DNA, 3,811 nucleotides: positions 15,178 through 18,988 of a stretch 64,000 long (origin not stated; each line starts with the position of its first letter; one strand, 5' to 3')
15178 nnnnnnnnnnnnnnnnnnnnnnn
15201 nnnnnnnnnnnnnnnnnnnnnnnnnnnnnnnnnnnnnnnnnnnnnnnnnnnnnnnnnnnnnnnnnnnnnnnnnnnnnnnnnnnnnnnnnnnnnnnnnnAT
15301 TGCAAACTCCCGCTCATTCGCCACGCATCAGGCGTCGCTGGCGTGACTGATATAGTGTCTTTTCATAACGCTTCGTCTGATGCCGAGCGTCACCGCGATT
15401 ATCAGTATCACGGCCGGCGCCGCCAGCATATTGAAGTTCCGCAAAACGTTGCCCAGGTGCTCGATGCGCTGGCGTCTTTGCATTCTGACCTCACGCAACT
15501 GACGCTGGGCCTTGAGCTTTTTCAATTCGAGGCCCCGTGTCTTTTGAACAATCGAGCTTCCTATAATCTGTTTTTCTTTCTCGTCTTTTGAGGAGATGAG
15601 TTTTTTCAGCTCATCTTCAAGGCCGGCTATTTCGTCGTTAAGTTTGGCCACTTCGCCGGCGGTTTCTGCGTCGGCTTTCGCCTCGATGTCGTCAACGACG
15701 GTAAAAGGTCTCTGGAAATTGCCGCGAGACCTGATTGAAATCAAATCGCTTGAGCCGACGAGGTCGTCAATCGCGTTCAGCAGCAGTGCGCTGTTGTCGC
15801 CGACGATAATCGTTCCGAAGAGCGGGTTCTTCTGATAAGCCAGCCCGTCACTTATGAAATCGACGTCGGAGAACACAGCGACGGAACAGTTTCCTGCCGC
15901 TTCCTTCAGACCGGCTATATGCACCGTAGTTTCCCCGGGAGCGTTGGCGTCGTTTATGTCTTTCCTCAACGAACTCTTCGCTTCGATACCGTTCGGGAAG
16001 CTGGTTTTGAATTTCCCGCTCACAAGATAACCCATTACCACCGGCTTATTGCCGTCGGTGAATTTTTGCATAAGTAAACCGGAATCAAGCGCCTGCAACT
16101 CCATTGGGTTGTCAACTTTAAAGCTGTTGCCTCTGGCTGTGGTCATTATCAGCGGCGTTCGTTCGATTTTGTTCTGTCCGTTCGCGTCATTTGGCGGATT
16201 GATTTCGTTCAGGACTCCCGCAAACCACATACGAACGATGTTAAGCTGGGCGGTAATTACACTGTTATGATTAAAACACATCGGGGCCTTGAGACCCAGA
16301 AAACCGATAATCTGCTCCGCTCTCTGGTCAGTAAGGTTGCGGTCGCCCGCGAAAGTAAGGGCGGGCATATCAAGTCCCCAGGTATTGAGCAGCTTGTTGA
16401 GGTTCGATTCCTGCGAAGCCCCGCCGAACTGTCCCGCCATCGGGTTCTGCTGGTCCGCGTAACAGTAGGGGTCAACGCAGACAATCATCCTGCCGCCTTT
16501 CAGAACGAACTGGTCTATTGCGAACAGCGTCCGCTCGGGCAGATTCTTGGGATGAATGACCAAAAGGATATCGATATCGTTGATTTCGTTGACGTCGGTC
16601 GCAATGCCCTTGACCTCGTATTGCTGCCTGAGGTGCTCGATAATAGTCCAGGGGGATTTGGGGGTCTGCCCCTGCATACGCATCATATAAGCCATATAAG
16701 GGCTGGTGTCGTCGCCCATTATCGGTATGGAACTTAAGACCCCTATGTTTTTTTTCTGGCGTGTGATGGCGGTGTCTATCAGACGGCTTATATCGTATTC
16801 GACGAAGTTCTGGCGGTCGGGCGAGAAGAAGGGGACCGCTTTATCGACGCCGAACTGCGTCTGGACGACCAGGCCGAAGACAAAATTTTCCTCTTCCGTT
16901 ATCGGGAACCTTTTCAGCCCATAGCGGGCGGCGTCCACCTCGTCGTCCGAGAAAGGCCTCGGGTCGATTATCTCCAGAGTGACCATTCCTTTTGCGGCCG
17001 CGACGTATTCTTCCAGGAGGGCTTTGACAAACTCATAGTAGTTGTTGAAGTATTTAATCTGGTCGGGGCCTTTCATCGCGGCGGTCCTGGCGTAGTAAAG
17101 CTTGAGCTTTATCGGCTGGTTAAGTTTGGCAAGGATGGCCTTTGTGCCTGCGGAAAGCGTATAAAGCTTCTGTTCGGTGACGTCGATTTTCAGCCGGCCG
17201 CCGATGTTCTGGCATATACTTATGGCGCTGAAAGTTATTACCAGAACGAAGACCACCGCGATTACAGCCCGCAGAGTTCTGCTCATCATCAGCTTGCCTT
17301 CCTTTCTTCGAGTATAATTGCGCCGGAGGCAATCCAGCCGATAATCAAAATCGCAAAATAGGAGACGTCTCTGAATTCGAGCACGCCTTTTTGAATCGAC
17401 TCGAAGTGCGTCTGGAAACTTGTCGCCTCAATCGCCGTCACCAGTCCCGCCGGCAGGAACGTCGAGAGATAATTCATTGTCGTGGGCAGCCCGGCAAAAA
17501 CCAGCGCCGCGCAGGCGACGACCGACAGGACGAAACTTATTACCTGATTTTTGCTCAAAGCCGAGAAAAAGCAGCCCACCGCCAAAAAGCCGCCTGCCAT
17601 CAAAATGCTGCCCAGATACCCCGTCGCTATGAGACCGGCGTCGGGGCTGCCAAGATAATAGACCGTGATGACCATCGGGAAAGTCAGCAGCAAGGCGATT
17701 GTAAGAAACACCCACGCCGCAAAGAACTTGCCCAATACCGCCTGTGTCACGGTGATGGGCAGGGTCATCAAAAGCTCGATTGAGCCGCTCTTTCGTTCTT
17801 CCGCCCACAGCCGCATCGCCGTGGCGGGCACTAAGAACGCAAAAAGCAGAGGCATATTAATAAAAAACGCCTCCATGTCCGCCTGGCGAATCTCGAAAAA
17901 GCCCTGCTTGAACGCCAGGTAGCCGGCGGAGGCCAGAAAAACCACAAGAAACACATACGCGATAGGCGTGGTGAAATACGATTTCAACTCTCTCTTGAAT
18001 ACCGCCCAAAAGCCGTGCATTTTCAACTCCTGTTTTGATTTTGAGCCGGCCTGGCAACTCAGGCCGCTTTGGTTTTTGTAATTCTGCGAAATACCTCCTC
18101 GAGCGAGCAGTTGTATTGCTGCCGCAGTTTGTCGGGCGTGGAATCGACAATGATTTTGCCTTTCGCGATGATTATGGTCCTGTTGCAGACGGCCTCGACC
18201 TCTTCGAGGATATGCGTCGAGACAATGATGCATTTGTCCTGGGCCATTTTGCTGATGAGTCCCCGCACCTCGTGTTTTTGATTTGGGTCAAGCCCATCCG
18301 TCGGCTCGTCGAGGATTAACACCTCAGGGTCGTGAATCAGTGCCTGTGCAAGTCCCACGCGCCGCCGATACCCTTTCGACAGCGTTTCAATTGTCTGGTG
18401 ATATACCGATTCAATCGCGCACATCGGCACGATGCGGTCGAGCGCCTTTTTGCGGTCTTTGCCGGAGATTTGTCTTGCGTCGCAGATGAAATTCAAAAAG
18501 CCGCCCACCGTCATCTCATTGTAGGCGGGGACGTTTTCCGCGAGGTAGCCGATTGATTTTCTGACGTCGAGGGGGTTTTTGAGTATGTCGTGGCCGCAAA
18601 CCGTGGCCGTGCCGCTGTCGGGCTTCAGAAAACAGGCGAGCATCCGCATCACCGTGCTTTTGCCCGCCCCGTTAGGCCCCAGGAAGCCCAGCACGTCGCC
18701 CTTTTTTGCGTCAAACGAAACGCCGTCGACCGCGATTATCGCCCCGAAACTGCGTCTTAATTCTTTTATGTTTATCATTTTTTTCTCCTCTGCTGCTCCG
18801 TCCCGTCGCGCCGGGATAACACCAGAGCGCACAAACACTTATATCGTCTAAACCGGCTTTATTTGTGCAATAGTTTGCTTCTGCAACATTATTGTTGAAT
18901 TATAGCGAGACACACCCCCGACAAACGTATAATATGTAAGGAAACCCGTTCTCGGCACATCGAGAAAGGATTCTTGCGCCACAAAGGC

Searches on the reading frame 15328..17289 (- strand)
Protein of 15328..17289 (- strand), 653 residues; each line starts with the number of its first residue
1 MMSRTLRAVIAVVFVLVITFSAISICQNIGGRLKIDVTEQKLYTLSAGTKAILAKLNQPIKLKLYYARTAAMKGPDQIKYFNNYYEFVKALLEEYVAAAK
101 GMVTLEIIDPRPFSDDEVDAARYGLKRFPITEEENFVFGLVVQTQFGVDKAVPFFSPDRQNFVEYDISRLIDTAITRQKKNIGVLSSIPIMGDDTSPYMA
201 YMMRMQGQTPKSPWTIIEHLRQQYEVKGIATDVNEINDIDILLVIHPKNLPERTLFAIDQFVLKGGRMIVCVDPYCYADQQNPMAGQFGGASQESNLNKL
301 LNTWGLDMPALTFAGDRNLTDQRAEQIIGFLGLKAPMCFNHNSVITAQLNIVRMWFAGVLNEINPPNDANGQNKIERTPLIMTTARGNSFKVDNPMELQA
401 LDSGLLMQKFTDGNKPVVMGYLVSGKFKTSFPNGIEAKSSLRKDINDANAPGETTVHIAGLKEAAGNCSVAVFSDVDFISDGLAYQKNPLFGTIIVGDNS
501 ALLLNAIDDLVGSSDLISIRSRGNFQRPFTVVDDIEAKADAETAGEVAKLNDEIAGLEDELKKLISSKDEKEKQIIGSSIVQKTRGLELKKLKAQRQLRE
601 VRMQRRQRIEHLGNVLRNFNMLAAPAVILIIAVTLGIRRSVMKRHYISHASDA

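Call 78: search_protein_families(library=pfam, proteins=[window:15328-17289:-], max_evalue=0.00001)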
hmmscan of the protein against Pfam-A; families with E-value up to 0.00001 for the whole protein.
window:15328-17289:- (653 aa): 2 families
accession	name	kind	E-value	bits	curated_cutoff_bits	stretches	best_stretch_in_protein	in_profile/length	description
PF09822.16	ABC_transp_aux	-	3e-44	151.9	34.7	1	179-490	1-269/288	ABC-type uncharacterized transport system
PF23357.1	DUF7088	-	2.2e-19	70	27.8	1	39-142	1-104/105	Domain of unknown function (DUF7088)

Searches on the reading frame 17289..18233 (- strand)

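Call 78: search_protein_families(library=pfam, proteins=[window:17289-18233:-], max_evalue=0.00001)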
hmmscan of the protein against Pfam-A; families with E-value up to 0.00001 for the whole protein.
window:17289-18233:- (314 aa): 5 families
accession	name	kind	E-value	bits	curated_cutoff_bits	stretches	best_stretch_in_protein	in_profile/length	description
PF12679.13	ABC2_membrane_2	-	3.5e-09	36.8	27.2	1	110-247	72-198/283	ABC-2 family transporter protein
PF13346.12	ABC2_membrane_5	-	3.1e-07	30.6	25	1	99-245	21-161/205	ABC-2 family transporter protein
PF12698.13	ABC2_membrane_3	-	3.4e-07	30.1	31.6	1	124-261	165-307/347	ABC-2 family transporter protein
PF12730.13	ABC2_membrane_4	-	1e-06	29.3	27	1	92-239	20-174/179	ABC-2 family transporter protein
PF03379.19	CcmB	-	9.9e-06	25.6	24.9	1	88-204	20-129/215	CcmB protein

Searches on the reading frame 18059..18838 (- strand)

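Call 78: search_protein_families(library=pfam, proteins=[window:18059-18838:-], max_evalue=0.00001)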
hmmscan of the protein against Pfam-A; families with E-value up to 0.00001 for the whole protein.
window:18059-18838:- (259 aa): 2 families
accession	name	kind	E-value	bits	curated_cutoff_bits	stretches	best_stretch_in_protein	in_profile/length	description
PF00005.33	ABC_tran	-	1.8e-28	100.3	25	1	38-180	2-136/137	ABC transporter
PF13304.12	AAA_21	-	5.2e-11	43.6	27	1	149-214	234-303/304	AAA domain, putative AbiEii toxin, Type IV TA system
